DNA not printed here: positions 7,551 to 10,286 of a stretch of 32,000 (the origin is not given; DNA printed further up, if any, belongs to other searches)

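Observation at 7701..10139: Single 812-aa ORF fusing a GlmU-like nucleotidyltransferase and beta-helix to a DUF89 damage-control phosphatase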

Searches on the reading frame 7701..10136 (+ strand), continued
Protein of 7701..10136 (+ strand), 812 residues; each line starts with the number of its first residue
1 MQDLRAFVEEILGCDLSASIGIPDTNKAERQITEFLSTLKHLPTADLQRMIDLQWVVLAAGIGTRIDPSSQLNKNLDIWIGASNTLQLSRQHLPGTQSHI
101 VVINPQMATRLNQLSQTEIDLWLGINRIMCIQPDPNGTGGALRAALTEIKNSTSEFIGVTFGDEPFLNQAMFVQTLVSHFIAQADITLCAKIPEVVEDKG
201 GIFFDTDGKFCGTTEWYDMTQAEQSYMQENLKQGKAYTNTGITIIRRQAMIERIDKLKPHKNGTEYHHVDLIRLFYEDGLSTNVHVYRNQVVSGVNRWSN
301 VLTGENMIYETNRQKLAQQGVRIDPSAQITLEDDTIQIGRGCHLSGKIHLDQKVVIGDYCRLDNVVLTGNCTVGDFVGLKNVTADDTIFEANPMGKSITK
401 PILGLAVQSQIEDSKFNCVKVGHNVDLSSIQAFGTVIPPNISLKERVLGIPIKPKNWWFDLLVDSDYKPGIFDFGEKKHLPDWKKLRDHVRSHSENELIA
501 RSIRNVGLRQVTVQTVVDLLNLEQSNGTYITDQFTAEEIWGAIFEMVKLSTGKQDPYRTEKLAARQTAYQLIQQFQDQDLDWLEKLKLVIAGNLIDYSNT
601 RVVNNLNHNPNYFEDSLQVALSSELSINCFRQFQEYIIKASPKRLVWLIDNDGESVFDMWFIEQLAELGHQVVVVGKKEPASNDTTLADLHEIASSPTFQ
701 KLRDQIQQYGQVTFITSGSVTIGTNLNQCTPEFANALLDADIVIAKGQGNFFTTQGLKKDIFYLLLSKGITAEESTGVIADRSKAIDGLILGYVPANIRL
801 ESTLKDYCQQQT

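Call 55: predict_structure(alignment_id=A1)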
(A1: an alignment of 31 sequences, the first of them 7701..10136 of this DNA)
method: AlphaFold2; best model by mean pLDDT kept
length: 812 residues; sequences in the alignment: 31
mean_pLDDT: 84.1   pTM: 0.58
mean pLDDT of the five models: 84.1, 82.6, 81.4, 81.0, 79.0
residues with pLDDT >= 90: 431; 70-90: 236; 50-70: 107; < 50: 38
segments of 3 or more residues with pLDDT < 50: 63-72, 394-408
pLDDT, mean of each block of 10 residues (from residue 1): 93 93 91 95 89 93 45 52 72 92 83 79 84 89 96 96 82 96 97 86 91 90 93 91 96 92 82 96 92 57 66 72 64 57 54 59 54 55 54 49 46 64 78 87 87 81 90 82 78 91 88 91 79 91 92 90 95 90 97 90 89 94 95 96 97 94 96 95 94 93 89 95 92 96 96 94 93 92 89 92 91 67
secondary structure, 60 per line:
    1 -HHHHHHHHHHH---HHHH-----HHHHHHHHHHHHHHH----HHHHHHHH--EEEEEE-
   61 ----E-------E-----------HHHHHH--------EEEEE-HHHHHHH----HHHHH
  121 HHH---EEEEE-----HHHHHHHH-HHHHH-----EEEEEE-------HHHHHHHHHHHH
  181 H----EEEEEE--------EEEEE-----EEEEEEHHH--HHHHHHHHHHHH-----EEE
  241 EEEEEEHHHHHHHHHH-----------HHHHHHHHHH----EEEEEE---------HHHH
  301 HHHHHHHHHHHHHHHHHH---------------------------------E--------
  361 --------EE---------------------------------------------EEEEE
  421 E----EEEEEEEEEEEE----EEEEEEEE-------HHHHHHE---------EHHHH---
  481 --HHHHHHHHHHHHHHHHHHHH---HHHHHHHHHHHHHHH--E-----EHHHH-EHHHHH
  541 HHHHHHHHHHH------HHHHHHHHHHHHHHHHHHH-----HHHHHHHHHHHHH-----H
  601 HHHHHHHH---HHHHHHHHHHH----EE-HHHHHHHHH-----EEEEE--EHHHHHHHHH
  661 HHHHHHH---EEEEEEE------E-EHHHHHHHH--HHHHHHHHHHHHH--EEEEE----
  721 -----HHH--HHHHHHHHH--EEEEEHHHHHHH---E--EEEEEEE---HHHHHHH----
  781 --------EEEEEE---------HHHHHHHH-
elements in order (helices of 4 or more, strands of 3 or more residues): H2-12 H16-19 H25-39 H44-51 E54-59 H85-90 E99-103 H105-111 H116-123 E127-131 H137-144 H146-150 E156-161 H169-181 E186-191 E200-204 E210-215 H221-232 E238-246 H247-256 H268-277 E282-287 H297-318 E416-421 E426-437 E442-449 H457-462 H474-477 H483-502 H506-520 H530-533 H536-551 H558-576 H582-594 H600-608 H612-622 H630-638 E644-648 H652-667 E671-677 H687-694 H697-709 E712-716 H731-739 E742-746 H747-753 E760-766 H770-776 E789-794 H804-811

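Call 57: fold_search(model_id=the predicted structure, library=pdb)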
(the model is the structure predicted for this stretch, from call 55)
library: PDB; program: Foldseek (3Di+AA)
matches with E <= 10: 1244; with E <= 0.001: 474
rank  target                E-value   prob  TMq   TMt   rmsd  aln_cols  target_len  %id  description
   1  2qkx                  5.8e-20  1.00  0.27  0.54  13.8       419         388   20  N-acetyl glucosamine 1-phosphate uridyltransferase from Mycobacterium tuberculosis complex with N-acetyl glucosamine 1-p (released 2008-07-15)
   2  3d98                  6.2e-19  1.00  0.27  0.53  14.0       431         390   20  Crystal structure of GlmU from Mycobacterium tuberculosis, ligand-free form (released 2009-03-10)
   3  6ge9                  6.6e-19  1.00  0.27  0.44  13.9       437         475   20  Structure of Mycobacterium tuberculosis GlmU bound to Glc-1P and Ac-CoA (released 2018-05-02)
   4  4k6r                  1.2e-18  1.00  0.26  0.44  13.8       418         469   22  Crystal structure of GlmU in complex with ATP (released 2014-04-16)
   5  3spt                  2.0e-18  1.00  0.26  0.44  13.7       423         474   20  Crystal structure of GlmU from Mycobacterium tuberculosis in complex with ACETYL COENZYME A and URIDINE-DIPHOSPHATE-N-AC (released 2012-08-08)
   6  4g87                  2.0e-18  1.00  0.26  0.45  13.6       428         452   20  Crystal structure of GLMU from Mycobacterium tuberculosis snapshot 1 (released 2013-03-13)
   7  3d8v                  6.7e-18  1.00  0.27  0.44  13.6       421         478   20  Crystal structure of GlmU from Mycobacterium tuberculosis in complex with uridine-diphosphate-N-acetylglucosamine (released 2009-03-10)
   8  3st8                  7.1e-18  1.00  0.27  0.45  13.3       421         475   19  Crystal structure of GlmU from Mycobacterium tuberculosis in complex with COENZYME A, GLUCOSAMINE 1-PHOSPHATE and URIDIN (released 2012-08-08)
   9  5vmk_A                3.5e-17  1.00  0.25  0.43  17.3       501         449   18  Crystal structure of a bifunctional GlmU UDP-N-acetylglucosamine diphosphorylase/glucosamine-1- phosphate N-acetyltran (released 2017-05-24)
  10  2g8l_A                3.9e-17  1.00  0.31  0.83   3.6       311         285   24  Crystal structure of a duf89 family protein (ph1575) from pyrococcus horikoshii at 2.04 A resolution (released 2006-03-21)
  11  1fwy_A                4.1e-17  1.00  0.25  0.58  12.4       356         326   21  CRYSTAL STRUCTURE OF N-ACETYLGLUCOSAMINE 1-PHOSPHATE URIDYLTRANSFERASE BOUND TO UDP-GLCNAC (released 2000-10-18)
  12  9dqf                  5.2e-17  1.00  0.26  0.45  16.0       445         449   18  Crystal structure of bifunctional GlmU from Staphylococcus aureus NCTC 8325 complexed with acetyl CoA and citrate (released 2025-05-14)
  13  2oi6_B                6.9e-17  1.00  0.26  0.45  14.2       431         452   21  E. coli GlmU- Complex with UDP-GlcNAc, CoA and GlcN-1-PO4 (released 2007-06-19)
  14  1g97                  1.1e-16  1.00  0.24  0.43  14.2       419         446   16  S.PNEUMONIAE GLMU COMPLEXED WITH UDP-N-ACETYLGLUCOSAMINE AND MG2+ (released 2001-05-22)
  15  2g8l_B                1.3e-16  1.00  0.31  0.83   3.8       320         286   24  Crystal structure of a duf89 family protein (ph1575) from pyrococcus horikoshii at 2.04 A resolution (released 2006-03-21)
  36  2ffj_A                3.1e-14  1.00  0.29  0.83   4.1       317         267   21  CRYSTAL STRUCTURE OF a DUF89 family protein (AF1104) FROM ARCHAEOGLOBUS FULGIDUS DSM 4304 AT 2.45 A RESOLUTION (released 2006-01-10)
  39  2ffj_B                2.3e-13  1.00  0.29  0.81   4.4       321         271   21  CRYSTAL STRUCTURE OF a DUF89 family protein (AF1104) FROM ARCHAEOGLOBUS FULGIDUS DSM 4304 AT 2.45 A RESOLUTION (released 2006-01-10)
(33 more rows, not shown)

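Call 58: find_encoding_contigs(protein=P0041, flank=7000, max_places=2)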
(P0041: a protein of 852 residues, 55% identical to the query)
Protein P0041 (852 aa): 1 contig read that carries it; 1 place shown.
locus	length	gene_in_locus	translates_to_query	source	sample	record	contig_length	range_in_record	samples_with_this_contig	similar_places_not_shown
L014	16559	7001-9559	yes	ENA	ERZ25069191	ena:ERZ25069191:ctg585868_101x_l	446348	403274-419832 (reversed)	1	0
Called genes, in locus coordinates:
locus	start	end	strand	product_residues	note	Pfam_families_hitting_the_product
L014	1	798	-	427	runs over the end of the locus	PF00079:Serpin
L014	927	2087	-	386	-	PF00162:PGK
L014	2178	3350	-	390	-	PF08442:ATP-grasp_2, PF13549:ATP-grasp_5, PF24948:Citrate_synth_N, PF00549:Ligase_CoA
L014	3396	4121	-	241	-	PF05721:PhyH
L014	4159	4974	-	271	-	PF01261:AP_endonuc_2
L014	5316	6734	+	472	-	PF00171:Aldedh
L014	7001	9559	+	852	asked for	PF01937:ARMT1-like_dom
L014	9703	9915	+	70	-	PF01402:RHH_1 (weak)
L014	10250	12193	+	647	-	PF16177:ACAS_N, PF00501:AMP-binding, PF13193:AMP-binding_C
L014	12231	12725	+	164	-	PF02776:TPP_enzyme_N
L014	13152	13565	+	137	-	-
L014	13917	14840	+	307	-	-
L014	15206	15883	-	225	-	PF01872:RibD_C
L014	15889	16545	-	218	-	PF03473:MOSC, PF03475:YiiM_3-alpha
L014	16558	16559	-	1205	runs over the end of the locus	PF13476:AAA_23, PF13555:AAA_29 (weak), PF13558:SbcC_Walker_B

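Call 59: find_encoding_contigs(protein=P0300, flank=7000, max_places=2)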
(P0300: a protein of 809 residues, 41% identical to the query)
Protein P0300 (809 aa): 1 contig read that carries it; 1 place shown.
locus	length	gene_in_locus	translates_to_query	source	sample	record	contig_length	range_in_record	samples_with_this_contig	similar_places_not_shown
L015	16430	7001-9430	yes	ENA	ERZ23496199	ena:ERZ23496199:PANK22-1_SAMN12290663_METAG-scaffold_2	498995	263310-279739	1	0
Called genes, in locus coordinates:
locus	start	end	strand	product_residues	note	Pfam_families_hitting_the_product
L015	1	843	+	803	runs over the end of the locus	PF04313:HSDR_N, PF00270:DEAD, PF04851:ResIII, PF18766:SWI2_SNF2, PF00271:Helicase_C (faint), PF08463:EcoEI_R_C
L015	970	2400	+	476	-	PF01420:Methylase_S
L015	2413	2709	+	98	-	-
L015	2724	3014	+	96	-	PF03683:UPF0175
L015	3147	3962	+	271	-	-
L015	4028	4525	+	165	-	-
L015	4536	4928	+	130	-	-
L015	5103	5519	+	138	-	-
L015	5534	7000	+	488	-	PF12161:HsdM_N, PF02384:N6_Mtase, PF01170:UPF0020, PF07669:Eco57I (weak)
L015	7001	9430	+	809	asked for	PF12804:NTP_transf_3, PF01937:ARMT1-like_dom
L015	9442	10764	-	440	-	PF27533:CapK_C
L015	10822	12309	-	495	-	PF00884:Sulfatase, PF16347:SGSH_C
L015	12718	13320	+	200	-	-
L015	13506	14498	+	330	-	PF00174:Oxidored_molyb, PF03404:Mo-co_dimer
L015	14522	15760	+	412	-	PF07690:MFS_1, PF05977:MFS_3 (weak), PF07690:MFS_1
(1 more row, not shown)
